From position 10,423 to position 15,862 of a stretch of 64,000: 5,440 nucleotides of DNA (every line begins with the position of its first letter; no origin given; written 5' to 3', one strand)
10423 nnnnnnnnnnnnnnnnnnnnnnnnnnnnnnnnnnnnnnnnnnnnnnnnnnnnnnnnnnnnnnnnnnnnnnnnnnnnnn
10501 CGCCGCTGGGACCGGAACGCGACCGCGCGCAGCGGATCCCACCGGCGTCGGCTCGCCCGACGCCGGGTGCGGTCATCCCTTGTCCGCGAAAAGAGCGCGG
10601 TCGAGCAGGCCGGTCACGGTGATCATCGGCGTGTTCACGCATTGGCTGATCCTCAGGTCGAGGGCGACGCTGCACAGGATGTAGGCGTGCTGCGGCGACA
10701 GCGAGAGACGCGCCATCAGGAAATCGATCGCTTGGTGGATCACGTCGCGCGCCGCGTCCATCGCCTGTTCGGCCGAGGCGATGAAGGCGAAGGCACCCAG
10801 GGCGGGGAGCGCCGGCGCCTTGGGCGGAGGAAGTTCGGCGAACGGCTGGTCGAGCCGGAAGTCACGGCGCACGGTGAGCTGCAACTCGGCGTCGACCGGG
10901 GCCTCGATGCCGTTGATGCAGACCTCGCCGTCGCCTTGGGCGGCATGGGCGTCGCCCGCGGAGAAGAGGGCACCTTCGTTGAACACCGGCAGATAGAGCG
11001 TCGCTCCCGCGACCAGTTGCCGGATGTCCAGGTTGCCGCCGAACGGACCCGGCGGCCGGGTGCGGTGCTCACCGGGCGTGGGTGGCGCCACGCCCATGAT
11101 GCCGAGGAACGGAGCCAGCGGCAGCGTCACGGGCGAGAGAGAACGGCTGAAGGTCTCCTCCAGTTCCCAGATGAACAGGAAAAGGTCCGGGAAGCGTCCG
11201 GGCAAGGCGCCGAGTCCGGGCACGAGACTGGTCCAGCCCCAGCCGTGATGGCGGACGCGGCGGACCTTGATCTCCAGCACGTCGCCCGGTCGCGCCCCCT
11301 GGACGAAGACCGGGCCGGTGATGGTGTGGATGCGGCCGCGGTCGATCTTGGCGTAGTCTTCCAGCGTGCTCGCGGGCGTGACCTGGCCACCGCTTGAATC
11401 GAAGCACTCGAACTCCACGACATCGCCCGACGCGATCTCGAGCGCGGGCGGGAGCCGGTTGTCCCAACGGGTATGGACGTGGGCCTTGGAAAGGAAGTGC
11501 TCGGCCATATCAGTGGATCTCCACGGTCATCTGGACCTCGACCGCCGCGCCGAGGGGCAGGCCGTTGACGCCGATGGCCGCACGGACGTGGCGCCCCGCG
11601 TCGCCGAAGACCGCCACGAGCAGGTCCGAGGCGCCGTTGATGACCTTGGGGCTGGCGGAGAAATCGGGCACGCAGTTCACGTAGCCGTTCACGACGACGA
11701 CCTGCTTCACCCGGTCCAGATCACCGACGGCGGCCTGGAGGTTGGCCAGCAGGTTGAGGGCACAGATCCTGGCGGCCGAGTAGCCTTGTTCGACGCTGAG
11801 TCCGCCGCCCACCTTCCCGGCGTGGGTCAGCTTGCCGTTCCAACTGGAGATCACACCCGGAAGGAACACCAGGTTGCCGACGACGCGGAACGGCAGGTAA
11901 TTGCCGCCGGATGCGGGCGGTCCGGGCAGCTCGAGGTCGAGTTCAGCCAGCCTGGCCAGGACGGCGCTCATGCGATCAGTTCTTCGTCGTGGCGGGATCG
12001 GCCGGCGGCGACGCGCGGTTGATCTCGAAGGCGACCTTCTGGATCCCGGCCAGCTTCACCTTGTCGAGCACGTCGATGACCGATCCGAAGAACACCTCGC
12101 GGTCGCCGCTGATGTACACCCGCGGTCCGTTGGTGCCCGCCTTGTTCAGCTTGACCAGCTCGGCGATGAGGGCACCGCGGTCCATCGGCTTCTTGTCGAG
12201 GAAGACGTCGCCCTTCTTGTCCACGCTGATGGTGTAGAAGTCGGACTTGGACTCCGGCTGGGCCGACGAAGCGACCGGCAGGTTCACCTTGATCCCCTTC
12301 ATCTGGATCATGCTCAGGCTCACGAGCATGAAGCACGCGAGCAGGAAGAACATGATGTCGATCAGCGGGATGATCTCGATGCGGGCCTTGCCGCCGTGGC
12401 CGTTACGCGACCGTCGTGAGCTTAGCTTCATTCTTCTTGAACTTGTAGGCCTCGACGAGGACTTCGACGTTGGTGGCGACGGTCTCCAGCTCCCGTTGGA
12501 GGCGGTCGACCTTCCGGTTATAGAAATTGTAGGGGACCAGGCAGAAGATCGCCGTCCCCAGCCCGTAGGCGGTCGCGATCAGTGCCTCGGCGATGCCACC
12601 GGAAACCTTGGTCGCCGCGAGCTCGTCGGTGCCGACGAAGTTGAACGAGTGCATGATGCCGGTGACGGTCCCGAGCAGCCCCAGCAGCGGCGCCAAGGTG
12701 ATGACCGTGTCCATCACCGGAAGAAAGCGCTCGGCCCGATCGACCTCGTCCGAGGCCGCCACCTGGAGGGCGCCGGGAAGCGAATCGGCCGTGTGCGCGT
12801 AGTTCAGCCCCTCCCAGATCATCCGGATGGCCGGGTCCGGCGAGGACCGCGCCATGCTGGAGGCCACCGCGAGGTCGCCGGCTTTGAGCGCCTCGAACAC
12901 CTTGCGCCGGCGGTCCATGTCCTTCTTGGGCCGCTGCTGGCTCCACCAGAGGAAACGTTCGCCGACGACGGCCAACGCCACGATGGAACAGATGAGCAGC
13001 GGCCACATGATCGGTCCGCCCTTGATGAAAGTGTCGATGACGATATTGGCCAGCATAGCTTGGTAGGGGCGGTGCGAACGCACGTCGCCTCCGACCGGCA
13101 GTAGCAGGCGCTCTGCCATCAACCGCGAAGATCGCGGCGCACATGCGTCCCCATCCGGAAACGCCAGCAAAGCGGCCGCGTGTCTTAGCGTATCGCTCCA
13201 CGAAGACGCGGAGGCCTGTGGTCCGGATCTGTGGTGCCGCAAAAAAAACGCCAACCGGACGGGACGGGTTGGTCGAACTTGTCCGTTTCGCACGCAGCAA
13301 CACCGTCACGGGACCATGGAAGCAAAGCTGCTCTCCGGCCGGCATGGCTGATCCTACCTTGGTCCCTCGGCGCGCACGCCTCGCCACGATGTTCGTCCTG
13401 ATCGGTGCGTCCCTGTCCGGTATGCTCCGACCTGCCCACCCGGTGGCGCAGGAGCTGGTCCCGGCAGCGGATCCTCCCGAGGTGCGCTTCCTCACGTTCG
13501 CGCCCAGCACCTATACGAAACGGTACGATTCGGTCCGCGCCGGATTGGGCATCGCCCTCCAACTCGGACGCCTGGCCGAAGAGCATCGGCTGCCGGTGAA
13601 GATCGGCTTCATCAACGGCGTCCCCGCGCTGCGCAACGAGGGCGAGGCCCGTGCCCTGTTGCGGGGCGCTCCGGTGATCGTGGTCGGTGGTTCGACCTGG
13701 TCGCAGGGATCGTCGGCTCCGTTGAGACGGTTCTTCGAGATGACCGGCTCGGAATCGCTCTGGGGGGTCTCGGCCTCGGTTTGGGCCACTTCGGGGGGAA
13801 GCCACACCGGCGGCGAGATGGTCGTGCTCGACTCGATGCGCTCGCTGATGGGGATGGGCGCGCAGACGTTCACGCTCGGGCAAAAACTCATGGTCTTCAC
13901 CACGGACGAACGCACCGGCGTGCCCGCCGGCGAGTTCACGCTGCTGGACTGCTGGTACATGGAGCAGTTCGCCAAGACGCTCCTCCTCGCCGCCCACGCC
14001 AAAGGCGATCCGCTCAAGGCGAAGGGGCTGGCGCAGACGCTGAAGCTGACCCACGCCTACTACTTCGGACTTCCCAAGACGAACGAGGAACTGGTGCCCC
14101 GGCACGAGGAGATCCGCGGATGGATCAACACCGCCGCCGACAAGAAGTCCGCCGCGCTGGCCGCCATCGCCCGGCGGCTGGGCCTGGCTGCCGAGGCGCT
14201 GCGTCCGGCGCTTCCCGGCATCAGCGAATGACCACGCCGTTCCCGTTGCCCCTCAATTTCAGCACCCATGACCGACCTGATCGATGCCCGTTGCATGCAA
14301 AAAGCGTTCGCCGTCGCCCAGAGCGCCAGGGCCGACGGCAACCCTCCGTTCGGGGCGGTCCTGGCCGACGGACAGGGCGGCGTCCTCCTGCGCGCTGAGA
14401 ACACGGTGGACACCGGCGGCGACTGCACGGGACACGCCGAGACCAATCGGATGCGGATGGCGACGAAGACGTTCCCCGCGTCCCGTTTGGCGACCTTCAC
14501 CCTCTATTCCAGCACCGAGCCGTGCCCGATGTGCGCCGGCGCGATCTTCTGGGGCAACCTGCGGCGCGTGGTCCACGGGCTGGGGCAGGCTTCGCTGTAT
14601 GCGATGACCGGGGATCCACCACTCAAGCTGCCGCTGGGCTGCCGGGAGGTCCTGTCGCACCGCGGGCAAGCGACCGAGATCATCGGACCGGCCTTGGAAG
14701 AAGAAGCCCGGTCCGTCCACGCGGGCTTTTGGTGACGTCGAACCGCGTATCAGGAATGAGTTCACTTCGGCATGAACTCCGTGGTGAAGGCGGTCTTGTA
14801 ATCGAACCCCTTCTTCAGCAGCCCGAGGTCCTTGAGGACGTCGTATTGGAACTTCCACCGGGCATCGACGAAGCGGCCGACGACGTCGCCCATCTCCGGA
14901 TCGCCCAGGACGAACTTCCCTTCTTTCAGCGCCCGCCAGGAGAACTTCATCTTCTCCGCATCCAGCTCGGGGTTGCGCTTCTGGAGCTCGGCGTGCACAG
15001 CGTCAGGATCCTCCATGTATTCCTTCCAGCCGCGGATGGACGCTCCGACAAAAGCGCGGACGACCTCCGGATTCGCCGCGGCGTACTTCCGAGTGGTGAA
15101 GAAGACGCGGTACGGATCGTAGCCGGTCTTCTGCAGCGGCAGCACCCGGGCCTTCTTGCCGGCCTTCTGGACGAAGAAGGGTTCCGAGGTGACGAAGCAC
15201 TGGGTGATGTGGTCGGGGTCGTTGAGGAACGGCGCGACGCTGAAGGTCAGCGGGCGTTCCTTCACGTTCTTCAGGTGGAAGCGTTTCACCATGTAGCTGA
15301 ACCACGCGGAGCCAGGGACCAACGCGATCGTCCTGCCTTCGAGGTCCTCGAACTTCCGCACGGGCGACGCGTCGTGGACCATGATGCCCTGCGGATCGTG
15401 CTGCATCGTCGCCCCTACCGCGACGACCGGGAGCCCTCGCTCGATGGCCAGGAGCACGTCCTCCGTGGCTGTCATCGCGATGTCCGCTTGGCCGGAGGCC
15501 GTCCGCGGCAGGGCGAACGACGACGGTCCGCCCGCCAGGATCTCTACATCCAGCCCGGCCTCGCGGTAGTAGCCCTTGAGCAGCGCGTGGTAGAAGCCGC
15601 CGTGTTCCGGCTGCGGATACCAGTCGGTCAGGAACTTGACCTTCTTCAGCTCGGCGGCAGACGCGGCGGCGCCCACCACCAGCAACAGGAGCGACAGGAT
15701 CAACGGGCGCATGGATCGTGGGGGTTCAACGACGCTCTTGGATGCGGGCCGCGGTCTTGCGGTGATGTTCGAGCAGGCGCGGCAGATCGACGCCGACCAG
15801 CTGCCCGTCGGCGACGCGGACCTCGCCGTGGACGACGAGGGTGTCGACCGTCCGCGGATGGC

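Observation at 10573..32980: Self-contained TonB-dependent 'nitrogen-mining' locus: a full outer-membrane-to-cytoplasm import chain interleaved with many unrelated C-N hydrolases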

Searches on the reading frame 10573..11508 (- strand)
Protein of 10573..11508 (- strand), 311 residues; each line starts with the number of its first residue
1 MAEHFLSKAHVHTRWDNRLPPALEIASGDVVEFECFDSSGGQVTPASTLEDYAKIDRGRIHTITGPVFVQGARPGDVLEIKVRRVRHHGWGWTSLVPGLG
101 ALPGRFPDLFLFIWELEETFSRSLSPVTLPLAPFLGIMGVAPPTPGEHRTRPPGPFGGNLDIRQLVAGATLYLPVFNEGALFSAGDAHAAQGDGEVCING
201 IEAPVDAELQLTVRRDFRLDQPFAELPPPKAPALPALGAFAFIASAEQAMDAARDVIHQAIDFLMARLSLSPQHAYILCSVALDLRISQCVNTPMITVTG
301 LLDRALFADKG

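Call 6: search_protein_families(library=pfam, proteins=[window:10573-11508:-], max_evalue=0.01)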
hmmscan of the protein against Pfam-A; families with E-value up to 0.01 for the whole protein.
window:10573-11508:- (311 aa): 2 families
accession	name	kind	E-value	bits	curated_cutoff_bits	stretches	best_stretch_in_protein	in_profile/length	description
PF03069.20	FmdA_AmdA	-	4.2e-51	174.5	27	2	8-143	12-155/373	Acetamidase/Formamidase family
PF03861.19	ANTAR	-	0.0017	18.5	27.3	1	252-276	8-32/54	ANTAR domain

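Call 8: search_protein_families(library=ncbifam, proteins=[window:10573-11508:-], max_evalue=0.001)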
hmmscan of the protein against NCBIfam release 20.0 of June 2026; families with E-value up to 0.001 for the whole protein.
window:10573-11508:- (311 aa): 1 family
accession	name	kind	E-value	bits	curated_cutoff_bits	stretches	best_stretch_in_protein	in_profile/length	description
NF045496.1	FormamaseFmdA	equivalog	1.7e-33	115.9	500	2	8-142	17-159/407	formamidase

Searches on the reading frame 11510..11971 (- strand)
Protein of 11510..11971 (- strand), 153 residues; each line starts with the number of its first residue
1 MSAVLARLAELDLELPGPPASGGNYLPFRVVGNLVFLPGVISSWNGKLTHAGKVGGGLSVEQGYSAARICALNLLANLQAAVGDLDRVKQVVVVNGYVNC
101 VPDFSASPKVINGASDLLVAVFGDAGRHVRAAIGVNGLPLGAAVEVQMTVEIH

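Call 6: search_protein_families(library=pfam, proteins=[window:11510-11971:-], max_evalue=0.01)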
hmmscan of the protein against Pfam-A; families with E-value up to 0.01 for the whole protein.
window:11510-11971:- (153 aa): 2 families
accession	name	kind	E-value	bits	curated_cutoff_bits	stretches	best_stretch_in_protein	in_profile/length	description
PF14588.11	YjgF_endoribonc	-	1.7e-27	96.5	35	1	7-147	3-143/148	YjgF/chorismate_mutase-like, putative endoribonuclease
PF01042.26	Ribonuc_L-PSP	-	3e-09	37.4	27.3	1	20-151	6-120/121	Endoribonuclease L-PSP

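Call 8: search_protein_families(library=ncbifam, proteins=[window:11510-11971:-], max_evalue=0.001)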
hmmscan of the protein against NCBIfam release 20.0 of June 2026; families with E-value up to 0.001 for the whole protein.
window:11510-11971:- (153 aa): 0 families

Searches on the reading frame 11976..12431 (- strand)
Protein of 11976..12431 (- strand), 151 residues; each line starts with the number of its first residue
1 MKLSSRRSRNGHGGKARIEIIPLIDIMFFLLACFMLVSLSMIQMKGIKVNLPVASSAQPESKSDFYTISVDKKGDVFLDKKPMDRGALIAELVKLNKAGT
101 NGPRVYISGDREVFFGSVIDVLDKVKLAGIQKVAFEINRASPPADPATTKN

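Call 6: search_protein_families(library=pfam, proteins=[window:11976-12431:-], max_evalue=0.01)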
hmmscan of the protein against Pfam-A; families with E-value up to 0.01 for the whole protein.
window:11976-12431:- (151 aa): 1 family
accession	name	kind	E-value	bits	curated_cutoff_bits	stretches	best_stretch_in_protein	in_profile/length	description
PF02472.21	ExbD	-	9.2e-29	100.5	25.4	1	15-137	5-125/128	Biopolymer transport protein ExbD/TolR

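Call 8: search_protein_families(library=ncbifam, proteins=[window:11976-12431:-], max_evalue=0.001)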
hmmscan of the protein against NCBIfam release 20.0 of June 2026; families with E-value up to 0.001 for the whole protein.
window:11976-12431:- (151 aa): 5 families
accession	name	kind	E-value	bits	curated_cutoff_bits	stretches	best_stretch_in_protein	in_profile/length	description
TIGR02801.1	tolR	equivalog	2.6e-21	76.6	127.3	1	15-135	2-126/129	protein TolR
TIGR02804.1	ExbD_2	equivalog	1.2e-15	58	123.45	1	17-134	3-116/121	TonB system transport protein ExbD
NF008429.0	PRK11267.1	equivalog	1.5e-13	50.9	216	1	9-134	9-131/141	TonB system transport protein ExbD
TIGR02803.1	ExbD_1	equivalog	7.2e-12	45.5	152.95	1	17-134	3-117/122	TonB system transport protein ExbD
NF008248.0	PRK11024.1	equivalog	8.4e-09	35.7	162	1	5-134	3-136/142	colicin uptake protein TolR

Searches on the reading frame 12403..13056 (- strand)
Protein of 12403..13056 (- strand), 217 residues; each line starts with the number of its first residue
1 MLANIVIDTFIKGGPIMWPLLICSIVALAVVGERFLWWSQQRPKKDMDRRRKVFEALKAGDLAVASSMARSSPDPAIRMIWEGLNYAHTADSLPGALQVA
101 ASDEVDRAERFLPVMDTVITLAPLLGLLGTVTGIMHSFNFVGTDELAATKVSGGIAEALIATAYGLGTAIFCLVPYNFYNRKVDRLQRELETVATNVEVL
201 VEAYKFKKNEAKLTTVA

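Call 6: search_protein_families(library=pfam, proteins=[window:12403-13056:-], max_evalue=0.01)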
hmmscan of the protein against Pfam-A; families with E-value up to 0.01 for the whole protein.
window:12403-13056:- (217 aa): 1 family
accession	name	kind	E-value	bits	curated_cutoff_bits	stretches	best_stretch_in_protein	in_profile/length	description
PF01618.21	MotA_ExbB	-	2e-30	105.6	22.9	1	87-191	21-126/127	MotA/TolQ/ExbB proton channel family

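Call 8: search_protein_families(library=ncbifam, proteins=[window:12403-13056:-], max_evalue=0.001)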
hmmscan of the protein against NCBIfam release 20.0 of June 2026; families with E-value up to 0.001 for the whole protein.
window:12403-13056:- (217 aa): 7 families
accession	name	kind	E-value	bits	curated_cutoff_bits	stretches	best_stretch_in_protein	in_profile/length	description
TIGR02796.1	tolQ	equivalog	3.7e-25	89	221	1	16-196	16-209/216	protein TolQ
NF008066.0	PRK10801.1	equivalog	3.3e-19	69.3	403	1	96-202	111-218/230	Tol-Pal system protein TolQ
TIGR02797.1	exbB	equivalog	6.9e-18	65.2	206.2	1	107-201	114-209/211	tonB-system energizer ExbB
NF007722.0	PRK10414.1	equivalog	9.4e-15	54.8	402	1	115-200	133-219/244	tol-pal system-associated acyl-CoA thioesterase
TIGR02805.1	exbB2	equivalog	3e-13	50.1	135.35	1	109-187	52-131/138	TonB-system energizer ExbB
NF006583.0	PRK09109.1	equivalog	3.8e-07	29.5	237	1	58-177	90-204/246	flagellar motor protein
NF005997.1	PRK08124.1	equivalog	0.00011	21.2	340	1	99-199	131-225/259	flagellar motor stator protein MotA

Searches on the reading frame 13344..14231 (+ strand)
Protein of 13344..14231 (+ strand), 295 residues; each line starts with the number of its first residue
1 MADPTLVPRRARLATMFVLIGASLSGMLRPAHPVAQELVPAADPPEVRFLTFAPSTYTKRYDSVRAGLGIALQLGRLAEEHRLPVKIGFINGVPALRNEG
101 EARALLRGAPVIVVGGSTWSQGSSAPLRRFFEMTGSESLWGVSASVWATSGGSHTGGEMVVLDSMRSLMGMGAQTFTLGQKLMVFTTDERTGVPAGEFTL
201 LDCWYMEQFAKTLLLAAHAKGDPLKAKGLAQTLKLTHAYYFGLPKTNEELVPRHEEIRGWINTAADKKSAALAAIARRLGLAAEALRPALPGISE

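Call 6: search_protein_families(library=pfam, proteins=[window:13344-14231:+], max_evalue=0.01)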
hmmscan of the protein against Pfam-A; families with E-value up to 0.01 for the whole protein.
window:13344-14231:+ (295 aa): 0 families

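Call 8: search_protein_families(library=ncbifam, proteins=[window:13344-14231:+], max_evalue=0.001)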
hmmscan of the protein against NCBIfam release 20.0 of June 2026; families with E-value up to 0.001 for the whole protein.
window:13344-14231:+ (295 aa): 0 families

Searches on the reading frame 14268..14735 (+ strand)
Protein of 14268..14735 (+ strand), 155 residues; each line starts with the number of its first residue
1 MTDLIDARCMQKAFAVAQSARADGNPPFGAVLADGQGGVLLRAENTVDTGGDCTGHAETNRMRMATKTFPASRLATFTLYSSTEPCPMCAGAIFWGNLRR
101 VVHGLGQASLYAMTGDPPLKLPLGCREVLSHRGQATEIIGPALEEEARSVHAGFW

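Call 6: search_protein_families(library=pfam, proteins=[window:14268-14735:+], max_evalue=0.01)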
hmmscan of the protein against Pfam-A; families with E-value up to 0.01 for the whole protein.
window:14268-14735:+ (155 aa): 4 families
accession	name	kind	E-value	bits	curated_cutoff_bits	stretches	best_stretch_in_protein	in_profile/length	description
PF00383.29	dCMP_cyt_deam_1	-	4.6e-20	71.9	25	1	6-104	4-101/102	Cytidine and deoxycytidylate deaminase zinc-binding region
PF14437.12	MafB19-deam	-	1.5e-15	57.8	27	1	7-107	4-103/142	MafB19-like deaminase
PF14439.12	Bd3614-deam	-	2.5e-05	24.7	38.5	1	30-94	12-75/113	Bd3614-like deaminase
PF18750.7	SNAD4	-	0.003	18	27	1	54-93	31-71/130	Secreted Novel AID/APOBEC-like Deaminase 4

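Call 8: search_protein_families(library=ncbifam, proteins=[window:14268-14735:+], max_evalue=0.001)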
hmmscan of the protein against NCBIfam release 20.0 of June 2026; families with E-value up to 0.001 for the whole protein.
window:14268-14735:+ (155 aa): 1 family
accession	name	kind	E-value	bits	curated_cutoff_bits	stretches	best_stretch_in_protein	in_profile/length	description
NF008113.2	PRK10860.1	equivalog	3.7e-14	52.9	150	1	7-106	8-106/165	tRNA adenosine(34) deaminase TadA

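Call 72: search_solved_structures(query=window:14268-14735:+, max_evalue=1e-8)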
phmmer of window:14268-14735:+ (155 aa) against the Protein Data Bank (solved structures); distinct sequences matched with E-value up to 1e-8: 20.
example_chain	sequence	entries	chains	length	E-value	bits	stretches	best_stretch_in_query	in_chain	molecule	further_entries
8wlw_A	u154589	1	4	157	2.4e-16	63.4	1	6-142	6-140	CMP/dCMP deaminase, zinc-binding protein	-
8wlx_A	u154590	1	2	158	3.2e-16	63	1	6-142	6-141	CMP/dCMP deaminase, zinc-binding protein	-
5xko_A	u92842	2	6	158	3.7e-16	62.8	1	6-119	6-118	Cytidine/deoxycytidylate deaminase, zinc-binding region | CMP/dCMP deaminase, zinc-binding protein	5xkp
5xkq_A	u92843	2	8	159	3.7e-16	62.8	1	6-119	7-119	CMP/dCMP deaminase, zinc-binding protein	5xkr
8wlv_A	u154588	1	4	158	6.2e-16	62.1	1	6-112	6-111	CMP/dCMP deaminase, zinc-binding protein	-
1wkq_A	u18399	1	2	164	8.9e-16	61.6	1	18-103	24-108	Guanine deaminase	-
1tiy_A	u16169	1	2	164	9.1e-16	61.5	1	18-103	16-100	Guanine deaminase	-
7cph_A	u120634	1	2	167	1e-12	51.6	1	7-107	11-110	tRNA-specific adenosine deaminase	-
7dbf_A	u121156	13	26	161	5.4e-12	49.3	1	22-111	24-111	Guanosine deaminase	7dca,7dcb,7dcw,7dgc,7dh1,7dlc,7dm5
7dqn_A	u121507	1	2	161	5.4e-12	49.3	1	22-111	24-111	Guanosine deaminase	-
5jfy_A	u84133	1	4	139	5.4e-12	49.3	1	22-110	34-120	Deoxycytidine deaminase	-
2a8n_A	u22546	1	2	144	6.5e-12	49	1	9-105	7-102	cytidine and deoxycytidylate deaminase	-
7dc9_A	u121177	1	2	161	1.4e-11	47.9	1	22-111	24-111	Guanosine deaminase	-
7w1q_A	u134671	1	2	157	1.5e-11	47.8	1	22-111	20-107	Guanosine deaminase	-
2b3j_A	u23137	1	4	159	3.4e-11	46.7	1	10-106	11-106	tRNA adenosine deaminase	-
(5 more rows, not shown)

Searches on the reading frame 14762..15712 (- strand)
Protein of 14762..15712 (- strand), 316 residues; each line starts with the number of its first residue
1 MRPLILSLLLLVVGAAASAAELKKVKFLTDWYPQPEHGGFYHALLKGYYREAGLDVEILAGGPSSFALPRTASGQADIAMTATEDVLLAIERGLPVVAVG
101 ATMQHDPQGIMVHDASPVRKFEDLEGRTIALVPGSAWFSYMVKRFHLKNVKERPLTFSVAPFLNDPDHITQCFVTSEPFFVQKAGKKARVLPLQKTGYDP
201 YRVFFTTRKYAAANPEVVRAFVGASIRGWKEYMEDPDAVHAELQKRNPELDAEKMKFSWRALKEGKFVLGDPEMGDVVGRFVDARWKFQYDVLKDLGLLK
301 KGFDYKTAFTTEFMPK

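Call 6: search_protein_families(library=pfam, proteins=[window:14762-15712:-], max_evalue=0.01)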
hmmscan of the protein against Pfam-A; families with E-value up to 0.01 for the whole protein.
window:14762-15712:- (316 aa): 3 families
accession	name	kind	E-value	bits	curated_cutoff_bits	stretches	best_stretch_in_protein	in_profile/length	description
PF09084.16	NMT1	-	9.4e-42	143.8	20.5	1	34-238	1-215/216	NMT1/THI5 like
PF12974.12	Phosphonate-bd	-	7.9e-07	29.1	27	1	55-150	30-129/242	ABC transporter, phosphonate, periplasmic substrate-binding protein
PF13379.11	NMT1_2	-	9.5e-06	26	24.7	0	45-115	26-99/252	NMT1-like family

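Call 8: search_protein_families(library=ncbifam, proteins=[window:14762-15712:-], max_evalue=0.001)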
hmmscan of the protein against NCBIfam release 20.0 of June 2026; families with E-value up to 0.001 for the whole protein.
window:14762-15712:- (316 aa): 2 families
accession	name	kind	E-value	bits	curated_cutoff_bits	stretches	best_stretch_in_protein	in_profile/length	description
TIGR01728.1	SsuA_fam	subfamily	2.5e-12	46.6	163.5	1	71-141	47-118/290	aliphatic sulfonate ABC transporter substrate-binding protein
TIGR01729.1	taurine_ABC_bnd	equivalog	4.1e-05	23.2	304.25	0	202-242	183-223/300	taurine ABC transporter substrate-binding protein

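Call 31: search_solved_structures(query=window:14762-15712:-, max_evalue=0.00001)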
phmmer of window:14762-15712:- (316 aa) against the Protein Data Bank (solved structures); distinct sequences matched with E-value up to 0.00001: 6.
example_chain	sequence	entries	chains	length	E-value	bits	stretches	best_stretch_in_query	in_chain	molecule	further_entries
4nmy_A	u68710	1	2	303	5.6e-22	81.8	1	20-316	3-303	ABC-type transport system, extracellular solute-binding protein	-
3ix1_A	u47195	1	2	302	1.1e-13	54.6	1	22-239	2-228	N-formyl-4-amino-5-aminomethyl-2-methylpyrimidine binding protein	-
4h6d_F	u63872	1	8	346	1.8e-12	50.6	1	23-133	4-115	Pyrimidine precursor biosynthesis enzyme THI5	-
4esx_A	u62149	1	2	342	2.4e-12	50.2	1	22-132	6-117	Pyrimidine biosynthesis enzyme THI13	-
4esw_A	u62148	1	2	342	2.4e-12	50.2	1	22-132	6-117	Pyrimidine biosynthesis enzyme THI13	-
4h65_A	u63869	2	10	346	1.1e-11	48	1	23-133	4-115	Pyrimidine precursor biosynthesis enzyme THI5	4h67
